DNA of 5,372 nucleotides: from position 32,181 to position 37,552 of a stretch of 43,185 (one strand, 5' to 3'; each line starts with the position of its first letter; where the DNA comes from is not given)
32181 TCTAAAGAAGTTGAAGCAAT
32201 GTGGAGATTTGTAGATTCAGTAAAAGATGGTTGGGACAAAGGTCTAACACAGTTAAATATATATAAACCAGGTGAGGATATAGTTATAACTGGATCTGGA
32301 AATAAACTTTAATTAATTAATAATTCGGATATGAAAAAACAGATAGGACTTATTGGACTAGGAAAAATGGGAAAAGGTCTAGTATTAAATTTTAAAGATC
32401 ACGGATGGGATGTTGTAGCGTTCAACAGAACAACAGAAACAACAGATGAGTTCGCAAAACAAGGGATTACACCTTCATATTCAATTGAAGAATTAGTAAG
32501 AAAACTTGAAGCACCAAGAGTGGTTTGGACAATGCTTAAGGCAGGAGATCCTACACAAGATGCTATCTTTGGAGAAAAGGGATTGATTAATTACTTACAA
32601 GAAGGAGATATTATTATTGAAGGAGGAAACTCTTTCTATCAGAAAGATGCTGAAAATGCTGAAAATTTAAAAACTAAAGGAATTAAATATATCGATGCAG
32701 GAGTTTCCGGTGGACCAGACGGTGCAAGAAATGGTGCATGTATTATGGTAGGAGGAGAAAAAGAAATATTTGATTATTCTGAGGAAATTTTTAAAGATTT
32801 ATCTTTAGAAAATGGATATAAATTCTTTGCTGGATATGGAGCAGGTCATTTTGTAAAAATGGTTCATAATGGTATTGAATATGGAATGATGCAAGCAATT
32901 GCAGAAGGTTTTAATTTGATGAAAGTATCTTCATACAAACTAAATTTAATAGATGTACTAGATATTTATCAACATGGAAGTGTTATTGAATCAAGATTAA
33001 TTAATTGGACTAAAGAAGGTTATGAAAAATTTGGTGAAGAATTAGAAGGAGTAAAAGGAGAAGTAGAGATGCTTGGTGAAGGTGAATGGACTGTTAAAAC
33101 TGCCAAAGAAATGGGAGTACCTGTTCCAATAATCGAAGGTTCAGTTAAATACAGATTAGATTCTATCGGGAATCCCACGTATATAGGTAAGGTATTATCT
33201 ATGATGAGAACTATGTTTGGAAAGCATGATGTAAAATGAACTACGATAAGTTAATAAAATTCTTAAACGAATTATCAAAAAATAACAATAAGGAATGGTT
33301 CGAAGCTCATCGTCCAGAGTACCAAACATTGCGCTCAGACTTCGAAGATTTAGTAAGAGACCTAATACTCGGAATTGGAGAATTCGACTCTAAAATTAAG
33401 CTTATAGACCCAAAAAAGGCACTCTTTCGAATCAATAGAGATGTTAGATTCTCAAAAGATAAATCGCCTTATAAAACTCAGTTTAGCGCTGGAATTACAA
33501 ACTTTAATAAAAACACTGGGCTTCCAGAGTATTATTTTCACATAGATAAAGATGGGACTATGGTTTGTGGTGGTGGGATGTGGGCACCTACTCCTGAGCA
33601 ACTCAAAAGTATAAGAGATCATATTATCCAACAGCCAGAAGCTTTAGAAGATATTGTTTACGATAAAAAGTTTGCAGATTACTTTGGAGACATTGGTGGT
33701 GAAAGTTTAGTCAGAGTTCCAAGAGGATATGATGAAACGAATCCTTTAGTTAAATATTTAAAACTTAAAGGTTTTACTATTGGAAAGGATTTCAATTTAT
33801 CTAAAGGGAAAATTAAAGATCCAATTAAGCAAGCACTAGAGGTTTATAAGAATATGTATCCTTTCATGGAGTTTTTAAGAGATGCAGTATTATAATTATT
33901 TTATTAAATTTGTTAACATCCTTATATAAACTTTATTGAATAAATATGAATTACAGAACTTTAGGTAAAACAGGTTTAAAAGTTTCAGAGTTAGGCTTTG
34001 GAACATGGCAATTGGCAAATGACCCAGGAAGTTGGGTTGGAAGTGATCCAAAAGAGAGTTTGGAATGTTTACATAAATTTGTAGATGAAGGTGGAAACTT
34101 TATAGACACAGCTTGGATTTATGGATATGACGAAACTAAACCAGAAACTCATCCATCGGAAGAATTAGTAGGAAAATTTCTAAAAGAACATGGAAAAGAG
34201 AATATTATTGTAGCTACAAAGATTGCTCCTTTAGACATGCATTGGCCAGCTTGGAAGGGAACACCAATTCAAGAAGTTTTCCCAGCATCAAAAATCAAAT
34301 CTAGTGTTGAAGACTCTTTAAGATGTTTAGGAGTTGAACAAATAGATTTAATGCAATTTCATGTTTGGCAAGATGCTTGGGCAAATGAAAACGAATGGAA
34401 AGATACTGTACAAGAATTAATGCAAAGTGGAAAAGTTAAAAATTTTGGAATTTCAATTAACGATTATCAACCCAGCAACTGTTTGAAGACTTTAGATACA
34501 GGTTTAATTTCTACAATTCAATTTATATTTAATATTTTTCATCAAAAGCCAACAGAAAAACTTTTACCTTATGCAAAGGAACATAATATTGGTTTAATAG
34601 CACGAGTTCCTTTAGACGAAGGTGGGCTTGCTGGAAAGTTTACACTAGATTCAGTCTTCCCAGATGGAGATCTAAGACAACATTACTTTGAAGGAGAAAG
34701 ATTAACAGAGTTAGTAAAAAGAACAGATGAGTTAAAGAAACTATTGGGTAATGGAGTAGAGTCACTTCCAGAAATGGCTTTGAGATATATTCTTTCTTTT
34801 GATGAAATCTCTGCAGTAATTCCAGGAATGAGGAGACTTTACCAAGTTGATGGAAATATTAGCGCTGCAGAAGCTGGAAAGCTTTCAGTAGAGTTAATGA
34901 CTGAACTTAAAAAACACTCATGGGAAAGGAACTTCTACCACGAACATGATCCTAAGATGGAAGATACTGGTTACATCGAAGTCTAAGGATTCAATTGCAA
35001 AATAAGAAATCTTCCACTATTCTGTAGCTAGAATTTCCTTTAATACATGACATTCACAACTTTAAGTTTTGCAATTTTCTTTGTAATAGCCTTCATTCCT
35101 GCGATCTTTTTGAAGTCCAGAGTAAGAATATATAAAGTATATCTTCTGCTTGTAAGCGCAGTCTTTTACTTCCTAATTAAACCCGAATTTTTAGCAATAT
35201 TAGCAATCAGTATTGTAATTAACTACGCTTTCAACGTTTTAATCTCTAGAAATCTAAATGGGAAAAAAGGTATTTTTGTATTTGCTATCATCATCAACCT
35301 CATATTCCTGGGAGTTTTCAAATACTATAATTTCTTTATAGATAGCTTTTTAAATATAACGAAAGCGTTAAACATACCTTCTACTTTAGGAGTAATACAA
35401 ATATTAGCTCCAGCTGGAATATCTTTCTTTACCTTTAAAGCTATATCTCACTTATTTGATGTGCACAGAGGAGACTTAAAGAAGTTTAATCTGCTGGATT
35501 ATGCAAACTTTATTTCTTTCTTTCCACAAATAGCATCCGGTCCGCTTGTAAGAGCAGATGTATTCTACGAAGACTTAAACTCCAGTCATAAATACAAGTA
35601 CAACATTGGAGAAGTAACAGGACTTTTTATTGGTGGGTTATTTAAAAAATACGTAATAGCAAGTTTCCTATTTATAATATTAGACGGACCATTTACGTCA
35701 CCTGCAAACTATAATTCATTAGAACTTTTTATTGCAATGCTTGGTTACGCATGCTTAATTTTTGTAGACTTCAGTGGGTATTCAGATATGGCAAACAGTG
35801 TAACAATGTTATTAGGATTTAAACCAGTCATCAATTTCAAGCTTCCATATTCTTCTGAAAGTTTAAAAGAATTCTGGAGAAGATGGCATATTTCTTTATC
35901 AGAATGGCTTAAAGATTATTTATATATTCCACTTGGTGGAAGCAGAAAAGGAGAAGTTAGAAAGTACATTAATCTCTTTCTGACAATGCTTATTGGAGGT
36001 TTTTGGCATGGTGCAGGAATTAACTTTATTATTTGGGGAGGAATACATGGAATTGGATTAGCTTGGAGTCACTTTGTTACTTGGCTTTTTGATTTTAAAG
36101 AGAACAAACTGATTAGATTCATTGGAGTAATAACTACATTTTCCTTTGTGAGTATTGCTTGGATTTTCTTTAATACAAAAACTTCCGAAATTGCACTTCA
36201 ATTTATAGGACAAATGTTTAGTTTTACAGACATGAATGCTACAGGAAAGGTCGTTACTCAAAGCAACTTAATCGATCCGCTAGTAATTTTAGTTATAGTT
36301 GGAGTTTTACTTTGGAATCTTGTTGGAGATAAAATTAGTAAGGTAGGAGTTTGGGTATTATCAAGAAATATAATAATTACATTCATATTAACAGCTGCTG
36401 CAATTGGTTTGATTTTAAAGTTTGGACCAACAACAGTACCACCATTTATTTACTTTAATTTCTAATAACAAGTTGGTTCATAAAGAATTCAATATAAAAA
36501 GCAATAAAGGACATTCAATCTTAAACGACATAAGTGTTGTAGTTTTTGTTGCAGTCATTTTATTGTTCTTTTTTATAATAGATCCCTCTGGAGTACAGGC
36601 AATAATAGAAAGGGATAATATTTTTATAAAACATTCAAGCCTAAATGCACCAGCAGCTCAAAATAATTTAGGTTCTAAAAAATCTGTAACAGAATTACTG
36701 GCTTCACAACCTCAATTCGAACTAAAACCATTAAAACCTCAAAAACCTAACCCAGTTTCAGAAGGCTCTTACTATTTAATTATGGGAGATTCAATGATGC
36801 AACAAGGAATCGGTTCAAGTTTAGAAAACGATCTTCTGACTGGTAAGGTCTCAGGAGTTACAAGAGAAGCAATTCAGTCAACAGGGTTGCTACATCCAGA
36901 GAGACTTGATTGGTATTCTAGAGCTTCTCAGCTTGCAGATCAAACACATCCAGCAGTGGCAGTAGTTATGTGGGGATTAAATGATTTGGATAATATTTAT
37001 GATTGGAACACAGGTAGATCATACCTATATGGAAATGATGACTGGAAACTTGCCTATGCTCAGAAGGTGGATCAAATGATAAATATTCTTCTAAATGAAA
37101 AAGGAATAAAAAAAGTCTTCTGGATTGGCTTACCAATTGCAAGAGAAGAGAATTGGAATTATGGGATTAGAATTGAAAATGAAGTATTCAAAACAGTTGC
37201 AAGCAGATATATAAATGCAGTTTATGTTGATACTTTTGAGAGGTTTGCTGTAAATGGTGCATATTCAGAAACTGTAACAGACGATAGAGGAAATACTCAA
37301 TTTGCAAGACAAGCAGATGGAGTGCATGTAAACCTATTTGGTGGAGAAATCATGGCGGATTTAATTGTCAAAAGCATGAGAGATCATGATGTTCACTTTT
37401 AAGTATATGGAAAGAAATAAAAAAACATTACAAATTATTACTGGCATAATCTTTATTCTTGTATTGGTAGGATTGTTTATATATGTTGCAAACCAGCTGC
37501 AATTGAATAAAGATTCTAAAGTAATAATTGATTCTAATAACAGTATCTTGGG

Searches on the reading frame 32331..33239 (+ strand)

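Call 44: search_protein_families(library=pfam, proteins=[window:32331-33239:+], max_evalue=0.001)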
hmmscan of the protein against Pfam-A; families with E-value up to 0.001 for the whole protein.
window:32331-33239:+ (302 aa): 6 families
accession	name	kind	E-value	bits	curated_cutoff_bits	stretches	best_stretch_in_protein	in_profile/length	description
PF03446.21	NAD_binding_2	-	4.3e-48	163.8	21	1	4-158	1-153/161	NAD binding domain of 6-phosphogluconate dehydrogenase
PF00393.24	6PGD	-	5.5e-21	75.6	27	1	172-278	1-113/290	6-phosphogluconate dehydrogenase, C-terminal domain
PF01488.26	Shikimate_DH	-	3.9e-05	24.2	24.3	1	2-66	12-80/138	Shikimate / quinate 5-dehydrogenase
PF07991.19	KARI_N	-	5.1e-05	23.3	20.6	1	2-95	4-91/165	Acetohydroxy acid isomeroreductase, NADPH-binding domain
PF03807.23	F420_oxidored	-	8.5e-05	23.5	21.6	1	4-56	1-57/94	NADP oxidoreductase coenzyme F420-dependent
PF02826.25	2-Hacid_dh_C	-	9.4e-05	22.3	25.1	1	2-59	36-92/178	D-isomer specific 2-hydroxyacid dehydrogenase, NAD binding domain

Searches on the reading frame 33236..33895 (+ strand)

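Call 44: search_protein_families(library=pfam, proteins=[window:33236-33895:+], max_evalue=0.001)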
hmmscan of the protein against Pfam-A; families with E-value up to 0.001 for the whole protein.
window:33236-33895:+ (219 aa): 1 family
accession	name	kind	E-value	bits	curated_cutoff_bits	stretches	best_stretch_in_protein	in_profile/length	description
PF09365.15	DUF2461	-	3e-66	223.7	22.8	1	6-213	2-208/208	Conserved hypothetical protein (DUF2461)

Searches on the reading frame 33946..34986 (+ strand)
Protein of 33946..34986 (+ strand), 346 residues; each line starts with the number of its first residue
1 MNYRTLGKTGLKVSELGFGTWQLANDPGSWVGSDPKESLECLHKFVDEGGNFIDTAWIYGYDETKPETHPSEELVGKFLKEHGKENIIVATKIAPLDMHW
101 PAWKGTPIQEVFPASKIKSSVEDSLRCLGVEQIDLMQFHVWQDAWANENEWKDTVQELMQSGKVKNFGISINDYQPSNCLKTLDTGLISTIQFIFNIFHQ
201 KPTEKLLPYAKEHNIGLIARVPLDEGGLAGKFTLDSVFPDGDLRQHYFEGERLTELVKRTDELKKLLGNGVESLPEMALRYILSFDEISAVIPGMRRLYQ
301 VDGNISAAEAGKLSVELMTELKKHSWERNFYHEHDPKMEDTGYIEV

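Call 44: search_protein_families(library=pfam, proteins=[window:33946-34986:+], max_evalue=0.001)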
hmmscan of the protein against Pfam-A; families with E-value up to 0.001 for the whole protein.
window:33946-34986:+ (346 aa): 1 family
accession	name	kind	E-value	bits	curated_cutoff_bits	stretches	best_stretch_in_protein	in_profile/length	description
PF00248.27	Aldo_ket_red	-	8.6e-51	173.2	24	1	15-324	1-289/291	Aldo/keto reductase family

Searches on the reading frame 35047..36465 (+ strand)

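Call 44: search_protein_families(library=pfam, proteins=[window:35047-36465:+], max_evalue=0.001)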
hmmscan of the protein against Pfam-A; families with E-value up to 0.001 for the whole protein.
window:35047-36465:+ (472 aa): 1 family
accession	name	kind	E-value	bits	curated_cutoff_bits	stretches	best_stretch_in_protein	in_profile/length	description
PF03062.24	MBOAT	-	8.6e-31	107.9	27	1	136-376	68-329/337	MBOAT, membrane-bound O-acyltransferase family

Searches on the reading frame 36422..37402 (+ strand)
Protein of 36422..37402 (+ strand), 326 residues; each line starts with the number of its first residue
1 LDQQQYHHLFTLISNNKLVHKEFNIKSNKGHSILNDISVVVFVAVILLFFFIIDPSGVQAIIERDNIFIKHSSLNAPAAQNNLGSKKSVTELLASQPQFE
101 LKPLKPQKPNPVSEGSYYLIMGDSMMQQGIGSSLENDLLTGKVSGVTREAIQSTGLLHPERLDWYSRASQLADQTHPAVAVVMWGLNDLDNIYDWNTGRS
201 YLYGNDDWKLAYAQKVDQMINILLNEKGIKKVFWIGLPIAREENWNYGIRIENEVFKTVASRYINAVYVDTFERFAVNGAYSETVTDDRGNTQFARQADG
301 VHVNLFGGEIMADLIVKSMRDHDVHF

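Call 94: search_protein_families(library=pfam, proteins=[window:36422-37402:+], max_evalue=0.001)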
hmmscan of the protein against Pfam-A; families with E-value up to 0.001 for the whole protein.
window:36422-37402:+ (326 aa): 3 families
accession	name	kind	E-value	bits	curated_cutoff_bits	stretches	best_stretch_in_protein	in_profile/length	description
PF04311.20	DUF459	-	4.9e-43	147.2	27.2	1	119-317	3-196/197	Protein of unknown function (DUF459)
PF13472.12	Lipase_GDSL_2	-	2.6e-06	28.5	32.9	1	150-304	40-172/178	GDSL-like Lipase/Acylhydrolase family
PF00657.28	Lipase_GDSL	-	0.00027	21.6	23.6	1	162-315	61-208/208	GDSL-like Lipase/Acylhydrolase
